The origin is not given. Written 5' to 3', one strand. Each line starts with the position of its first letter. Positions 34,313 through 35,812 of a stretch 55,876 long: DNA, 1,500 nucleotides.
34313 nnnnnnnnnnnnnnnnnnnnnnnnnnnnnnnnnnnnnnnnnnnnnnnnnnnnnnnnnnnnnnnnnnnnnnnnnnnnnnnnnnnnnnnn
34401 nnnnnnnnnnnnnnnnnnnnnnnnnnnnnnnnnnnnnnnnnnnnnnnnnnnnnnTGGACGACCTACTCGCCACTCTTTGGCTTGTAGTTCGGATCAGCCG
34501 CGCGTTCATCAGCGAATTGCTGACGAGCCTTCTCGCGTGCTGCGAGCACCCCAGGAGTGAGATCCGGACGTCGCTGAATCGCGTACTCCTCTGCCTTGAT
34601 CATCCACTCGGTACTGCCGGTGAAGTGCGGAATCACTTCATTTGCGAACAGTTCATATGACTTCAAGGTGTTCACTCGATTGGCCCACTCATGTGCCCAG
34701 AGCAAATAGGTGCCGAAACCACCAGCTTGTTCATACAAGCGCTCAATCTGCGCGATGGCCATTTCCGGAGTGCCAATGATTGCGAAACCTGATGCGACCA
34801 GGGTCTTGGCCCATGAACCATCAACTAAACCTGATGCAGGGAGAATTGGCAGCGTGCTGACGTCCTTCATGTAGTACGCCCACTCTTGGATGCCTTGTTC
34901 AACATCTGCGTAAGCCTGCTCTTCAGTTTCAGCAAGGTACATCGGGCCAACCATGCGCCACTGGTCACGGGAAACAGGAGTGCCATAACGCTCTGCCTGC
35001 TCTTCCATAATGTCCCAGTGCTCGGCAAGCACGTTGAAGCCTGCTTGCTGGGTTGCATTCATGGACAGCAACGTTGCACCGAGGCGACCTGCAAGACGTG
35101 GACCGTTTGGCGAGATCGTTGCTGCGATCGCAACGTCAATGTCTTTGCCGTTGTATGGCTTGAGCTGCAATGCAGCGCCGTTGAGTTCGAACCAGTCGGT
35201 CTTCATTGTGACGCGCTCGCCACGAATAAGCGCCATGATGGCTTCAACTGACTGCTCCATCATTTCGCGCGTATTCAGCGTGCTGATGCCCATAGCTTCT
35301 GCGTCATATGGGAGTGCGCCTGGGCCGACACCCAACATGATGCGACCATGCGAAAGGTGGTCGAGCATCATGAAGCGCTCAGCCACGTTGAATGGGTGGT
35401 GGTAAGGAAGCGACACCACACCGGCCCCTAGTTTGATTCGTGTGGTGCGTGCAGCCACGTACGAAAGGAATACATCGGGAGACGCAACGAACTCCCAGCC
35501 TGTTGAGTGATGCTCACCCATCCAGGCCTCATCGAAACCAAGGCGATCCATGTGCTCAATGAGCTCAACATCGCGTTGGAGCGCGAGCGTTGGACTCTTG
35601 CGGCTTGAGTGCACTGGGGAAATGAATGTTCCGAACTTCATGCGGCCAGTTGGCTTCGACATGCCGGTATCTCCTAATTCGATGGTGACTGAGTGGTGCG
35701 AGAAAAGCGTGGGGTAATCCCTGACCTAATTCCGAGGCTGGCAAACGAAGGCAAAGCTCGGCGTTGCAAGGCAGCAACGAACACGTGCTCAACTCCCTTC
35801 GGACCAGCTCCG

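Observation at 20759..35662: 17 genes in one 14.9-kb transcription unit fusing three normally separate catabolic modules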

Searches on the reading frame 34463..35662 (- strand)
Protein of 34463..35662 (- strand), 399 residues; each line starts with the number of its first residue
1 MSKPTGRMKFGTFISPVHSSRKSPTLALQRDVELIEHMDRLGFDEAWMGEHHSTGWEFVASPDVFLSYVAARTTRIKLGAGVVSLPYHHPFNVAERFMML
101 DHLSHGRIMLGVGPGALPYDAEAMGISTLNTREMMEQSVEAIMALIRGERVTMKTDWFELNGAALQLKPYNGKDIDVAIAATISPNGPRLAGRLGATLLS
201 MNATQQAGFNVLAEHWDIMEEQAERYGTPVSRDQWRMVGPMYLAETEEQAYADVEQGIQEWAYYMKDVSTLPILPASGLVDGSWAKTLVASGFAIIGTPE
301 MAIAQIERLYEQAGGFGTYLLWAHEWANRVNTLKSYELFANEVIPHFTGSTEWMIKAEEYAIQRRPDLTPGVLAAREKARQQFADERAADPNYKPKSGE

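Call 3: search_protein_families(library=pfam, proteins=[window:34463-35662:-])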
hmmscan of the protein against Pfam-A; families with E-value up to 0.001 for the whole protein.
window:34463-35662:- (399 aa): 1 family
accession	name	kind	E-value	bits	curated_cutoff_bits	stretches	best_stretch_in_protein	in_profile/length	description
PF00296.26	Bac_luciferase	-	5.6e-49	167.6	27.9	1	8-314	1-311/314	Luciferase-like monooxygenase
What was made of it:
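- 34463..35662 (-): g1, LLM_A: FMN-type luciferase-like monooxygenase, 399 aa, the first gene of the operon, with an AGGAG ribosome-binding site. Bac_luciferase, E=5.6e-49 (call 3).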

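Call 5: search_protein_families(library=ncbifam, proteins=[window:34463-35662:-], max_evalue=0.00001)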
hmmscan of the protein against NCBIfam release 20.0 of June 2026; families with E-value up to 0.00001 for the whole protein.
window:34463-35662:- (399 aa): 28 families (the best 25 are shown)
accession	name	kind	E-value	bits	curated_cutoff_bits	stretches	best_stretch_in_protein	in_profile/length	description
TIGR03558.1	oxido_grp_1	subfamily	2.8e-32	112.2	166.95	1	21-341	12-324/325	MsnO8 family LLM class oxidoreductase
TIGR03619.1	F420_Rv2161c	subfamily_domain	1.8e-28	99.8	166.9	1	37-244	6-218/247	TIGR03619 family F420-dependent LLM class oxidoreductase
TIGR04027.1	LLM_KPN_01858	hypoth_equivalog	8.6e-28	97.2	412.9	1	32-203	23-186/326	putative FMN-dependent luciferase-like monooxygenase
TIGR04020.1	seco_metab_LLM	subfamily_domain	1.7e-25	89.9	244.45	1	36-260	26-248/341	MupA/Atu3671 family FMN-dependent luciferase-like monooxygenase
NF002619.0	PRK02271.1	equivalog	8.7e-23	81.1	276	1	31-224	16-199/329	5,10-methylenetetrahydromethanopterin reductase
TIGR03858.1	LLM_2I7G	subfamily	1e-21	77.3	462.25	1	9-346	6-335/337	Atu2307/SP_0267 family LLM class monooxygenase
TIGR03571.1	lucif_BA3436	subfamily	2.9e-21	76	303.9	1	7-165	10-173/304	TIGR03571 family LLM class oxidoreductase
TIGR03555.1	F420_mer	equivalog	3.6e-21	75.9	348.7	1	32-218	15-192/325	5,10-methylenetetrahydromethanopterin reductase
NF052254.1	luciferase_Alph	exception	7.8e-19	68.1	600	1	8-182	1-174/354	luciferase subunit alpha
TIGR03560.1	F420_Rv1855c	subfamily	5.5e-18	65.6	231.4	1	29-225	13-214/227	TIGR03560 family F420-dependent LLM class oxidoreductase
NF007802.0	PRK10508.1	equivalog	1.1e-17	64.1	540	1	22-177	20-165/335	luciferase-like monooxygenase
TIGR03854.1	F420_MSMEG_3544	hypoth_equivalog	5.4e-15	55.5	295.6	1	34-208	18-188/290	TIGR03854 family LLM class F420-dependent oxidoreductase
TIGR04036.1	LLM_CE1758_fam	subfamily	1.4e-14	53.7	479.1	1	26-346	25-330/355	CE1758 family FMN-dependent luciferase-like monooxygenase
TIGR03857.1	F420_MSMEG_2249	hypoth_equivalog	5.7e-14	52.1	218.4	1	36-193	21-169/329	TIGR03857 family LLM class F420-dependent oxidoreductase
TIGR04024.1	F420_NP1902A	hypoth_equivalog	1.4e-13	50.3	345.4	1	32-197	18-175/330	TIGR04024 family LLM class F420-dependent oxidoreductase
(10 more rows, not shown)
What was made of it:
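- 34463..35662 (-): It falls below the cut-off of every NCBIfam subfamily (call 5).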

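Call 22: search_solved_structures(query=window:34463-35662:-, max_evalue=1e-8)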
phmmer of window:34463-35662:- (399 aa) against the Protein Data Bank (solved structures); distinct sequences matched with E-value up to 1e-8: 16.
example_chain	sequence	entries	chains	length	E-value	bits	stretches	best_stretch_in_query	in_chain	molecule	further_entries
8cbb_A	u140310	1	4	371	4.3e-23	85.2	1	9-202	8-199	Alkanal monooxygenase alpha chain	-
4uwm_A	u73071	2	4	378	8e-21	77.7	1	12-128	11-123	3,6-DIKETOCAMPHANE 1,6 MONOOXYGENASE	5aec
8k74_A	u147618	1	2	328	7.9e-20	74.4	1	31-149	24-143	Alkanal monooxygenase alpha chain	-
7bip_A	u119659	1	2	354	6.1e-18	68.2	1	8-348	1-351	Luciferase-like monooxygenase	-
6ket_A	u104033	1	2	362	1.7e-16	63.4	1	37-230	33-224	PuwE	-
8qq8_A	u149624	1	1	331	5.1e-16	61.9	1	36-194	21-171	5,10-methylenetetrahydromethanopterin reductase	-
8qpl_A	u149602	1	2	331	5.1e-16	61.9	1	36-194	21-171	5,10-methylenetetrahydromethanopterin reductase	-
8qpm_A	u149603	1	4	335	5.2e-16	61.8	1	36-194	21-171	5,10-methylenetetrahydromethanopterin reductase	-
4us5_D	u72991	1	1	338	1.2e-14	57.4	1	23-114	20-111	LUCIFERASE-LIKE MONOOXYGENASE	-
4us5_A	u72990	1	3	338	1.4e-14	57.2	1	23-114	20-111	LUCIFERASE-LIKE MONOOXYGENASE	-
1brl_A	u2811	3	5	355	2.4e-14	56.4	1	8-136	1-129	BACTERIAL LUCIFERASE | Alkanal monooxygenase alpha chain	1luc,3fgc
1z69_A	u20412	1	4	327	2.5e-12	49.7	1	39-223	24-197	Coenzyme F420-dependent N(5),N(10)-methylenetetrahydromethanopterin reductase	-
2i7g_A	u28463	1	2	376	4.3e-12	48.9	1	28-250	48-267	Monooxygenase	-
1f07_A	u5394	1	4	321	5.5e-11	45.3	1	24-153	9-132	COENZYME F420-DEPENDENT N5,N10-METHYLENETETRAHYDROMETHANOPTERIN REDUCTASE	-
2b81_A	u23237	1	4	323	1.6e-10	43.8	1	22-170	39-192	Luciferase-like monooxygenase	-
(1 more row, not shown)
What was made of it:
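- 34463..35662 (-): The best PDB matches are luciferase alpha and 3,6-diketocamphane monooxygenase (call 22).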

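Call 39: find_homologous_proteins(query=window:34463-35662:-, max_evalue=1e-20)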
Query window:34463-35662:- (399 aa): 7915 proteins with E <= 1e-20 among 8000 candidates; the best 120 are listed.
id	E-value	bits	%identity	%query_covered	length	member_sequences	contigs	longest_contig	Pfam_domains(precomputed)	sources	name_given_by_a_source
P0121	1.1e-266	902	99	100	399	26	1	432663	PF00296.27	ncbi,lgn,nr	ncbi:MAG: LLM class flavin-dependent oxidoreductase [Candidatus Nanopelagicales bacterium]|nr:LLM cl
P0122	7.4e-200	682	75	98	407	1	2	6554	PF00296.27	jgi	jgi:limonene 1,2-monooxygenase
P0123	1.6e-198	678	72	98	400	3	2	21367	PF00296.27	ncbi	-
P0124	1.1e-193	662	74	96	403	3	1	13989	PF00296.27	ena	-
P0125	3.2e-193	660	71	100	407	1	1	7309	PF00296.27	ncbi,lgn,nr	ncbi:MAG: hypothetical protein JWO46_649 [Nocardioidaceae bacterium]|nr:hypothetical protein [Nocard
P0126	4.0e-193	660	71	98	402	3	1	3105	PF00296.27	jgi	jgi:limonene 1,2-monooxygenase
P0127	1.6e-192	658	71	98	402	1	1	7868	PF00296.27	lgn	-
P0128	1.8e-192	658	73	98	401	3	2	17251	PF00296.27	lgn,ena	-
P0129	8.1e-192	656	71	100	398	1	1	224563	PF00296.27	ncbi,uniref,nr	ncbi:LLM class flavin-dependent oxidoreductase [Micromonospora radicis]|uniref:LLM class flavin-depe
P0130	7.1e-190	649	71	98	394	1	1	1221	PF00296.27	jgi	jgi:limonene 1,2-monooxygenase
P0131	9.3e-187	639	69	99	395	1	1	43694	PF00296.27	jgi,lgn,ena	-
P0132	4.9e-180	617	68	97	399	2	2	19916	PF00296.27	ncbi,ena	-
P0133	1.7e-178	612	67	98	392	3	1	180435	PF00296.27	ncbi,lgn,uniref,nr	ncbi:LLM class flavin-dependent oxidoreductase [Arthrobacter sp. AZCC_0090]|uniref:LLM class flavin-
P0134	1.9e-173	595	70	91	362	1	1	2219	PF00296.27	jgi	jgi:limonene 1,2-monooxygenase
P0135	3.6e-162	558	62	96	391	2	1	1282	PF00296.27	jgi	jgi:limonene 1,2-monooxygenase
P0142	4.6e-151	521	59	97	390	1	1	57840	PF00296.27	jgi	jgi:limonene 1,2-monooxygenase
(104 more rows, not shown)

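Call 41: find_related_loci(query=window:34463-35662:-, collection=metagenome_contigs, flank=10000)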
Query window:34463-35662:- (399 aa) in metagenome_contigs; peptide patterns used: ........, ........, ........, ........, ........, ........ (x = any residue, [..] = any of these).
600 stretches matched a pattern (row limit reached: there are more); 587 encode a relative of the query (tblastn E <= 1e-3); the best 80 are kept; 80 distinct loci.
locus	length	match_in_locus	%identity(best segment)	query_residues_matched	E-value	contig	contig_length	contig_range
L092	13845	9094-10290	99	1-399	0e+0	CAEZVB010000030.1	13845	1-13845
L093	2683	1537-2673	51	7-382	2e-131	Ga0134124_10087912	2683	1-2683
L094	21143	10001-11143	51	7-388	1e-123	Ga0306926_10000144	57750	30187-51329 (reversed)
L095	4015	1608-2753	50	7-389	3e-123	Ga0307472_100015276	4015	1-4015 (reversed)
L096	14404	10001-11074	50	7-365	3e-121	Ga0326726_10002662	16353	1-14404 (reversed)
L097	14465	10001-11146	49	7-389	2e-121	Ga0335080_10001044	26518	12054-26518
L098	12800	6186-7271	51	1-365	5e-121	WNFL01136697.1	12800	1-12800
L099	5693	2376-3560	46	4-399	2e-118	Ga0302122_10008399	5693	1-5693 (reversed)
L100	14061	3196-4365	46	2-397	7e-118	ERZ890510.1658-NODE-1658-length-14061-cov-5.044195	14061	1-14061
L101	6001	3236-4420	47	4-399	4e-117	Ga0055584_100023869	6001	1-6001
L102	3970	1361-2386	52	7-349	2e-115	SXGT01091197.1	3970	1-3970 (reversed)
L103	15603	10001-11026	52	7-349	9e-114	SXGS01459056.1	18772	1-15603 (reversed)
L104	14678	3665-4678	52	7-347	3e-122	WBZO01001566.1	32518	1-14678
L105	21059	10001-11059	50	8-354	2e-111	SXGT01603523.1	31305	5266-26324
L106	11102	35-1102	48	7-365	8e-109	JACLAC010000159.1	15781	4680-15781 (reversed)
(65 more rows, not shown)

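Call 42: find_encoding_contigs(protein=P0129, flank=10000, max_places=2)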
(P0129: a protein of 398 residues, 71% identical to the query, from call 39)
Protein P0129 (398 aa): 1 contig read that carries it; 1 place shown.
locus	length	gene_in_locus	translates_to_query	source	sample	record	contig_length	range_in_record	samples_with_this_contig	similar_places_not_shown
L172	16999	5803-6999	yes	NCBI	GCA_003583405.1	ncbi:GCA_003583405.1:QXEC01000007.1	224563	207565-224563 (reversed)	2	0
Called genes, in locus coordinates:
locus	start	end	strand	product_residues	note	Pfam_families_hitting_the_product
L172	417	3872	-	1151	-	PF00082:Peptidase_S8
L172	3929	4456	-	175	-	-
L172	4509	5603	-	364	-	PF08240:ADH_N, PF00107:ADH_zinc_N, PF13602:ADH_zinc_N_2 (weak)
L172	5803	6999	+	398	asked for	PF00296:Bac_luciferase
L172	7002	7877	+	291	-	PF00561:Abhydrolase_1, PF12146:Hydrolase_4, PF12697:Abhydrolase_6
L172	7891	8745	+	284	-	PF02900:LigB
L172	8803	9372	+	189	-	PF03358:FMN_red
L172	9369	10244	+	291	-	PF00561:Abhydrolase_1, PF12146:Hydrolase_4, PF12697:Abhydrolase_6, PF00326:Peptidase_S9 (faint), PF00561:Abhydrolase_1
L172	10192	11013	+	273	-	PF01557:FAA_hydrolase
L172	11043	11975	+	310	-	PF01118:Semialdhyde_dh (weak), PF09290:AcetDehyd-dimer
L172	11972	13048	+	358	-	PF00682:HMGL-like, PF07836:DmpG_comm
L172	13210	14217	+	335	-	PF13379:NMT1_2, PF09084:NMT1, PF12974:Phosphonate-bd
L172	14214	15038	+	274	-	PF00528:BPD_transp_1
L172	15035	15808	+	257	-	PF00528:BPD_transp_1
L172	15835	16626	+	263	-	PF00005:ABC_tran, PF13304:AAA_21 (faint)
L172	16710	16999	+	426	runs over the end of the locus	PF00355:Rieske, PF00848:Ring_hydroxyl_A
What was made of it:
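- The LLM_A-hydrolase 2-LigB-FMN reductase-MCP hydrolase-lower pathway unit stands alone in L172 (call 42). The gene logic of L172 (oxygenase, LigB, reductase, hydrolase, hydratase, dehydrogenase, aldolase) mirrors the mhp and hsa operons (call 42).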

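Call 44: find_encoding_contigs(protein=P0131, flank=10000, max_places=1)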
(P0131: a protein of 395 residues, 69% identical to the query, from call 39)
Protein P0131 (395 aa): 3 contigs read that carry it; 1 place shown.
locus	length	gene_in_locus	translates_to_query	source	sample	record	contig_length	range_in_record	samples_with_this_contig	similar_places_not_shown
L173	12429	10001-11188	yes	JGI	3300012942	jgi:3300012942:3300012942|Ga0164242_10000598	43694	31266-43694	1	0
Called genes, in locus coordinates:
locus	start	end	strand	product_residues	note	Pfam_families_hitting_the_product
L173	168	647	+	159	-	-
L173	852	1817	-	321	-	PF00296:Bac_luciferase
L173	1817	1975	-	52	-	-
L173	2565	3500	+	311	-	PF09339:HTH_IclR, PF01614:IclR_C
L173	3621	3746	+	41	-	-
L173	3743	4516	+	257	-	PF00106:adh_short, PF13561:adh_short_C2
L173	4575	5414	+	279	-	PF02900:LigB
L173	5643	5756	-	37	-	-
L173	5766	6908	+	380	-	PF00296:Bac_luciferase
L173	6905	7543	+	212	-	PF03358:FMN_red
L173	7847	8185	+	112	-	PF03992:ABM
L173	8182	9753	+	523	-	PF02627:CMD, PF13669:Glyoxalase_4 (faint)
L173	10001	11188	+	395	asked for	PF00296:Bac_luciferase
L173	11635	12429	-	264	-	PF00682:HMGL-like, PF07836:DmpG_comm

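Call 45: find_encoding_contigs(protein=P0142, flank=10000, max_places=1)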
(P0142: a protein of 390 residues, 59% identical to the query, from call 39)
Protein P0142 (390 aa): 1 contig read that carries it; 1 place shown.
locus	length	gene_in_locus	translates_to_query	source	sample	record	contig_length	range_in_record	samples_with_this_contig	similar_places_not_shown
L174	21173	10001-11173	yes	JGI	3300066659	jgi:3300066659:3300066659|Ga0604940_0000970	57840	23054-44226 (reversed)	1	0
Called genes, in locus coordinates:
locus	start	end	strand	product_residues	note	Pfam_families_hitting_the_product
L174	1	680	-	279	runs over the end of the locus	PF00296:Bac_luciferase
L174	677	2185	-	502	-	PF00501:AMP-binding, PF13193:AMP-binding_C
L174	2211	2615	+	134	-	PF03992:ABM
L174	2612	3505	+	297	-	PF00296:Bac_luciferase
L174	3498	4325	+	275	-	PF00106:adh_short, PF08659:KR (weak), PF23441:SDR (weak), PF13561:adh_short_C2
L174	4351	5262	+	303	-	PF01370:Epimerase, PF07993:NAD_binding_4 (faint), PF16363:GDP_Man_Dehyd (weak)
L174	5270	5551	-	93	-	PF01613:Flavin_Reduct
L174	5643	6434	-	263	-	PF00378:ECH_1, PF16113:ECH_2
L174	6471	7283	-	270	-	PF00378:ECH_1, PF16113:ECH_2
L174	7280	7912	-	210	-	PF00857:Isochorismatase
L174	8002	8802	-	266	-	PF00392:GntR, PF07729:FCD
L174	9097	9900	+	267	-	PF00106:adh_short, PF08659:KR (weak), PF13561:adh_short_C2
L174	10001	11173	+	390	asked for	PF00296:Bac_luciferase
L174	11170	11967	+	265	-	PF00378:ECH_1, PF16113:ECH_2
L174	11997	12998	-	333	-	PF00296:Bac_luciferase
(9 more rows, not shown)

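Call 46: find_encoding_contigs(protein=P0123, flank=10000, max_places=1)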
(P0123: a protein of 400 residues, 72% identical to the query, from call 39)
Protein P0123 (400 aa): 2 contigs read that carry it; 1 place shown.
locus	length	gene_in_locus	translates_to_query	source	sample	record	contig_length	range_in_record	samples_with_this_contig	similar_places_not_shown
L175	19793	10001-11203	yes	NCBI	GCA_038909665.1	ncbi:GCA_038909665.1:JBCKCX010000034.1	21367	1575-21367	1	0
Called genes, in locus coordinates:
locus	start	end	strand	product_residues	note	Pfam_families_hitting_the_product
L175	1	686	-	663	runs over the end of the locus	PF01757:Acyl_transf_3, PF19040:SGNH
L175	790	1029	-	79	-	-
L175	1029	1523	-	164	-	-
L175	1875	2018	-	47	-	-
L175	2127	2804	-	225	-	PF01872:RibD_C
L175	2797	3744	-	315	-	PF03741:TerC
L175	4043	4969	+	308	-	PF00582:Usp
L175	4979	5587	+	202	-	PF00929:RNase_T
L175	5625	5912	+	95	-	-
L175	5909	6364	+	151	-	PF01850:PIN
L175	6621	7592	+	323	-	PF00665:rve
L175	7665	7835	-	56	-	PF18324:Isocitrate_DH_C_bact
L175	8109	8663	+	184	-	PF13358:DDE_3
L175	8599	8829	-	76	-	-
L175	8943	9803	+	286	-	PF09339:HTH_IclR, PF12802:MarR_2, PF01614:IclR_C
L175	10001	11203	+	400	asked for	PF00296:Bac_luciferase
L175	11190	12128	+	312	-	PF00561:Abhydrolase_1, PF12146:Hydrolase_4, PF12697:Abhydrolase_6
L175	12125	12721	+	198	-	PF00106:adh_short (faint)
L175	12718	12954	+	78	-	-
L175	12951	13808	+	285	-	PF02900:LigB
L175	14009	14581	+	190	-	PF03358:FMN_red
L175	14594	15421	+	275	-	PF12146:Hydrolase_4, PF00561:Abhydrolase_1, PF12697:Abhydrolase_6, PF00561:Abhydrolase_1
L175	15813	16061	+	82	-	-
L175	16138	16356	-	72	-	-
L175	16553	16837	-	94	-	-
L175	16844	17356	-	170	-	PF00866:Ring_hydroxyl_B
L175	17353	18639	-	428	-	PF00355:Rieske, PF00848:Ring_hydroxyl_A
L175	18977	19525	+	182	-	PF13542:HTH_Tnp_ISL3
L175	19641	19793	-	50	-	?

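Call 74: find_encoding_contigs(protein=P0128, flank=10000, max_places=1)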
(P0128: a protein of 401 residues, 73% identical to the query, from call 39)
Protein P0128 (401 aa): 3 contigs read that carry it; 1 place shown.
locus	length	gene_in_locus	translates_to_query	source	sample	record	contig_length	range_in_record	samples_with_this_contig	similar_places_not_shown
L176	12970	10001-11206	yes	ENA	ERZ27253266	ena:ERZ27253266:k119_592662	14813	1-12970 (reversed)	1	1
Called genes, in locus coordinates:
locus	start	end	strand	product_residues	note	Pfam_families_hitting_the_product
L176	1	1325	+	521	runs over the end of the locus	PF00005:ABC_tran, PF13304:AAA_21 (faint), PF00005:ABC_tran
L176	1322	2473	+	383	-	PF02653:BPD_transp_2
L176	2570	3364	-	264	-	PF00106:adh_short, PF08659:KR, PF13561:adh_short_C2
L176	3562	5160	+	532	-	PF00171:Aldedh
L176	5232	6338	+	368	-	PF08240:ADH_N, PF16912:Glu_dehyd_C, PF00107:ADH_zinc_N, PF13602:ADH_zinc_N_2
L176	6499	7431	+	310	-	PF04909:Amidohydro_2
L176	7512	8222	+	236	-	PF08100:Dimerisation (faint), PF09339:HTH_IclR, PF01614:IclR_C (faint)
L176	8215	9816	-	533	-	PF01494:FAD_binding_3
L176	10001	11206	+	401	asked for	PF00296:Bac_luciferase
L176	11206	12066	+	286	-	PF00561:Abhydrolase_1, PF12146:Hydrolase_4, PF12697:Abhydrolase_6, PF00326:Peptidase_S9 (faint), PF00756:Esterase (faint), PF00561:Abhydrolase_1 (weak)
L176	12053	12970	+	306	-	?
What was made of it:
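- L176 carries a separate MhpA-like FAD hydroxylase gene divergent from LLM_A-hydrolase 2 (call 74).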

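Call 75: find_encoding_contigs(protein=P0132, flank=10000, max_places=1)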
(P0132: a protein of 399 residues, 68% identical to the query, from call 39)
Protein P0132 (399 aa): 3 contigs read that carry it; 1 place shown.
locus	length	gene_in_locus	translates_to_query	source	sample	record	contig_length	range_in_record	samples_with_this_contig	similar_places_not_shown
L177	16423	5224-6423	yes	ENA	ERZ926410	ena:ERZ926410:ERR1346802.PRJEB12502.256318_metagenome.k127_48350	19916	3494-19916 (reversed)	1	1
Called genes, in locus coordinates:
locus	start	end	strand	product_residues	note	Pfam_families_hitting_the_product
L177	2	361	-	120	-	?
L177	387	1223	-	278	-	PF00753:Lactamase_B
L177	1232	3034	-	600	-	PF00070:Pyr_redox (faint), PF00743:FMO-like, PF01494:FAD_binding_3 (weak), PF07992:Pyr_redox_2, PF13450:NAD_binding_8 (faint), PF13738:Pyr_redox_3, PF13434:Lys_Orn_oxgnase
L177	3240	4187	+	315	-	PF00111:Fer2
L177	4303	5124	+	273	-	PF09339:HTH_IclR, PF12802:MarR_2, PF01614:IclR_C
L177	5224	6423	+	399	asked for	PF00296:Bac_luciferase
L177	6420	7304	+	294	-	PF00561:Abhydrolase_1, PF12146:Hydrolase_4 (weak), PF12697:Abhydrolase_6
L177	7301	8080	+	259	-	PF00106:adh_short (weak), PF13561:adh_short_C2, PF00106:adh_short (weak)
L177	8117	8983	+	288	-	PF02900:LigB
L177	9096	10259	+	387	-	PF00296:Bac_luciferase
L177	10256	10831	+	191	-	PF03358:FMN_red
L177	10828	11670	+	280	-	PF12146:Hydrolase_4 (weak), PF00561:Abhydrolase_1, PF12697:Abhydrolase_6, PF00326:Peptidase_S9 (faint), PF12146:Hydrolase_4 (weak)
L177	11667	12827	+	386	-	PF22691:Thiolase_C_1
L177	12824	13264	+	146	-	-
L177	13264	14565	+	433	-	PF00355:Rieske, PF00848:Ring_hydroxyl_A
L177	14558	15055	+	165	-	PF13577:SnoaL_4 (weak), PF00866:Ring_hydroxyl_B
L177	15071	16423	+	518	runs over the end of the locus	PF00501:AMP-binding, PF13193:AMP-binding_C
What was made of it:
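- This model uses all modules in a single route and explains why the Ipf-like block is nested inside the LLM/meta-cleavage unit (calls 42, 75).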
